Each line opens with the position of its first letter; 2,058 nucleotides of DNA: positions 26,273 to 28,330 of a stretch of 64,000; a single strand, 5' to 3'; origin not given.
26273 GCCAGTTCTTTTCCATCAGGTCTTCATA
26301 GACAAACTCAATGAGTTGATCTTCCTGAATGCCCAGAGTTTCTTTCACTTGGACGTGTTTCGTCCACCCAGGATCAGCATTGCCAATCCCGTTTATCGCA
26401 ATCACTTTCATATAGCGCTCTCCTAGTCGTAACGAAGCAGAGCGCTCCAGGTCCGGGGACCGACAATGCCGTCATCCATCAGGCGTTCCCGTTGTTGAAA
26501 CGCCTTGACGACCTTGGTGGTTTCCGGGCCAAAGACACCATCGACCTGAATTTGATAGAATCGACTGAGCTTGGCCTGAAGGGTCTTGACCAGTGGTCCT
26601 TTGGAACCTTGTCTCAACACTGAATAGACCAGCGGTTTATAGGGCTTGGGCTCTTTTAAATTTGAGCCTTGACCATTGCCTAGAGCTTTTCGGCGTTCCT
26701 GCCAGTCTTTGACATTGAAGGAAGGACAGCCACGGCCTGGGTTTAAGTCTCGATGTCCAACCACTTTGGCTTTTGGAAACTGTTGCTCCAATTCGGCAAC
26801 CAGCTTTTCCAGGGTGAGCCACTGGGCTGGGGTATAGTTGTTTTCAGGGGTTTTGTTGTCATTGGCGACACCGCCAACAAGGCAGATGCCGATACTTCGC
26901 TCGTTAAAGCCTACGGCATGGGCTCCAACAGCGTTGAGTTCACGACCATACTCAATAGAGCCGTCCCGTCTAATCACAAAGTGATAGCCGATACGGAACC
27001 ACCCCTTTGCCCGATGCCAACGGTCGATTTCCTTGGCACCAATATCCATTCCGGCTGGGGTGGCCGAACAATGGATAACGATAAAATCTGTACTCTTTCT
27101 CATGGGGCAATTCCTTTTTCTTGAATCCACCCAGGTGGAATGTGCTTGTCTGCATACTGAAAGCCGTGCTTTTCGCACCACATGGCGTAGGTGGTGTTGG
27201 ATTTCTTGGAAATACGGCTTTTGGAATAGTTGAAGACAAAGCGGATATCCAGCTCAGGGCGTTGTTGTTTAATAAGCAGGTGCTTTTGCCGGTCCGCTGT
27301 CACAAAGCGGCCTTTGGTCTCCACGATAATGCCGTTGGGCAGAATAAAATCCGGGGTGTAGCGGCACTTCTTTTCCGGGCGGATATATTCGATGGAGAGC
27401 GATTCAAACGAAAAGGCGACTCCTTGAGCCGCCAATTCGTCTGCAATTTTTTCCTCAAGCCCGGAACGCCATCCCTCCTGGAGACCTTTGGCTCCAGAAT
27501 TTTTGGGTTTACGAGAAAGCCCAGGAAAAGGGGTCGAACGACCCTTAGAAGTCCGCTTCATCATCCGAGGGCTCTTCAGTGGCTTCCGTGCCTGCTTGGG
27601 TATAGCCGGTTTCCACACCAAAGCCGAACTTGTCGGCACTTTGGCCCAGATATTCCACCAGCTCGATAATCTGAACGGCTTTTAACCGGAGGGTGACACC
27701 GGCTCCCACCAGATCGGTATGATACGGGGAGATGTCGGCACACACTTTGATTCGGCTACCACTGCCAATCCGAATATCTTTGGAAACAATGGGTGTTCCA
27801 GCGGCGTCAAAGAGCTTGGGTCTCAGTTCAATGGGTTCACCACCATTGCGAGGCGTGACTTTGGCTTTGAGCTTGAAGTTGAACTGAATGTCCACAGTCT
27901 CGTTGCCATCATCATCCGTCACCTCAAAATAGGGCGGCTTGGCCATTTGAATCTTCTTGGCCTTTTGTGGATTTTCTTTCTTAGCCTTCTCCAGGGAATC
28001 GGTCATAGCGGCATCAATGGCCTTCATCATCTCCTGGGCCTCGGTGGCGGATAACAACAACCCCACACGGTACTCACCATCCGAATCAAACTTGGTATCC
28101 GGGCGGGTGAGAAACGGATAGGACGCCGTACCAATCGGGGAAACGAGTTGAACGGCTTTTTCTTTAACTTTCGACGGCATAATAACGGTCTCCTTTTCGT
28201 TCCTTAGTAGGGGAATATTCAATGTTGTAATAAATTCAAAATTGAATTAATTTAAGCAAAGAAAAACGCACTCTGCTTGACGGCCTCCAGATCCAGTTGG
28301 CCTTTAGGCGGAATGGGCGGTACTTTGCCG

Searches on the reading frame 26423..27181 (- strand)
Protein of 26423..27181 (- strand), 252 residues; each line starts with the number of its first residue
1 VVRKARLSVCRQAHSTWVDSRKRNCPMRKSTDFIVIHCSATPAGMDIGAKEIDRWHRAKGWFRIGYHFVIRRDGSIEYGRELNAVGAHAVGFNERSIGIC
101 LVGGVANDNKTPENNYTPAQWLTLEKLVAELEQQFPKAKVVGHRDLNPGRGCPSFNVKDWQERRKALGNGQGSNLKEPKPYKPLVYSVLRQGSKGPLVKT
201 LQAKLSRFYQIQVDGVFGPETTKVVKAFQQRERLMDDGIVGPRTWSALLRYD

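Call 9: search_protein_families(library=pfam, proteins=[window:26423-27181:-], max_evalue=0.01)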
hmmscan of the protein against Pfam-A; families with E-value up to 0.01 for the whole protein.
window:26423-27181:- (252 aa): 3 families
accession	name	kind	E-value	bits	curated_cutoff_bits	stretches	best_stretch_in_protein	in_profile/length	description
PF01510.30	Amidase_2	-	4.9e-19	69.4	26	1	30-153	4-129/131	N-acetylmuramoyl-L-alanine amidase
PF01471.23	PG_binding_1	-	3.5e-17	62.8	23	1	195-248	2-57/57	Putative peptidoglycan binding domain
PF09374.15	PG_binding_3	-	3.1e-06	27.7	24.6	1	198-231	3-39/76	Predicted Peptidoglycan domain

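Call 10: search_protein_families(library=phrogs, proteins=[window:26423-27181:-], max_evalue=0.001)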
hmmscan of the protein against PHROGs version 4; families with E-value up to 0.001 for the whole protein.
window:26423-27181:- (252 aa): 13 families
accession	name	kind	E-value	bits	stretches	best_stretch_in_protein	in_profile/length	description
phrog_822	-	lysis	1.9e-67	228.2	1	21-167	14-159/215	amidase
phrog_1493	-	lysis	6.2e-46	158.3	1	12-250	15-307/394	endolysin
phrog_2649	-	lysis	9.9e-19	69.2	1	176-251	162-238/261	endolysin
phrog_35436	-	lysis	4e-18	66.6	1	28-157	17-138/266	amidase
phrog_1794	-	lysis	3.6e-13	50.6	1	18-179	41-207/336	amidase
phrog_1224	-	head and packaging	2.5e-11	44.5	1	188-249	3-65/438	endolysin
phrog_880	-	lysis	1.4e-09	38.8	1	88-248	256-431/435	endolysin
phrog_6707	-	lysis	1.4e-09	38.3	1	191-248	181-242/311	endolysin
phrog_1512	-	lysis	1.5e-09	39.3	1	183-251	172-245/314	endolysin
phrog_17214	-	lysis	3.2e-08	34.6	1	169-251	225-315/322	endolysin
phrog_16428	-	lysis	9e-08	32.2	1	201-248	466-518/520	endolysin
phrog_9611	-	lysis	5.7e-06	27.1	1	21-163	13-157/246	endolysin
phrog_102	-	lysis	0.00046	20.7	1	186-247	8-77/369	endolysin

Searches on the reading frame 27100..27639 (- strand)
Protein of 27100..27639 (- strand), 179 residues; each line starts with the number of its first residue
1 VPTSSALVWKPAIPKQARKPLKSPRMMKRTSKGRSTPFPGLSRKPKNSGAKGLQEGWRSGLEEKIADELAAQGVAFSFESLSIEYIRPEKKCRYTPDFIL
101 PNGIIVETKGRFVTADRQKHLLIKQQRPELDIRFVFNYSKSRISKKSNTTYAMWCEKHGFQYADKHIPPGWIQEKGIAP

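Call 61: search_protein_families(library=pfam, proteins=[window:27100-27639:-], max_evalue=0.05)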
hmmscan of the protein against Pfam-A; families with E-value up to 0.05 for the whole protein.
window:27100-27639:- (179 aa): 2 families
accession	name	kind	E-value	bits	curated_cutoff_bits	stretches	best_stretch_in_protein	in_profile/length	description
PF05367.17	Phage_endo_I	-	2e-57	193.5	29.1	1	55-175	13-133/149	Phage endonuclease I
PF24308.1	DUF7487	-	0.02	15.3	27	1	79-124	165-211/220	Family of unknown function (DUF7487)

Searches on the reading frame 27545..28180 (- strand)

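Call 9: search_protein_families(library=pfam, proteins=[window:27545-28180:-], max_evalue=0.01)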
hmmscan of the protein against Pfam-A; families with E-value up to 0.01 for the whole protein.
window:27545-28180:- (211 aa): 2 families
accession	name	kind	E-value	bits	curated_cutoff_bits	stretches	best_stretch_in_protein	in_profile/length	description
PF21265.3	SBB_T7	-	5.2e-15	55.9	27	1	19-174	5-169/169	Single-stranded DNA-binding protein, Bacteriophage T7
PF10991.15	Enc34_ssDNA-bd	-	3.6e-07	30.4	26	1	19-183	10-164/176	Enterobacter phage Enc34, ssDNA-binding protein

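Call 10: search_protein_families(library=phrogs, proteins=[window:27545-28180:-], max_evalue=0.001)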
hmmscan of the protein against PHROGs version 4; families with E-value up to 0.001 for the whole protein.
window:27545-28180:- (211 aa): 1 family
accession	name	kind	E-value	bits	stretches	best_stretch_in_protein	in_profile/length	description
phrog_112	-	DNA, RNA and nucleotide metabolism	1.7e-31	110.9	1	5-210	15-214/265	Gp2.5-like ssDNA binding protein and ssDNA annealing protein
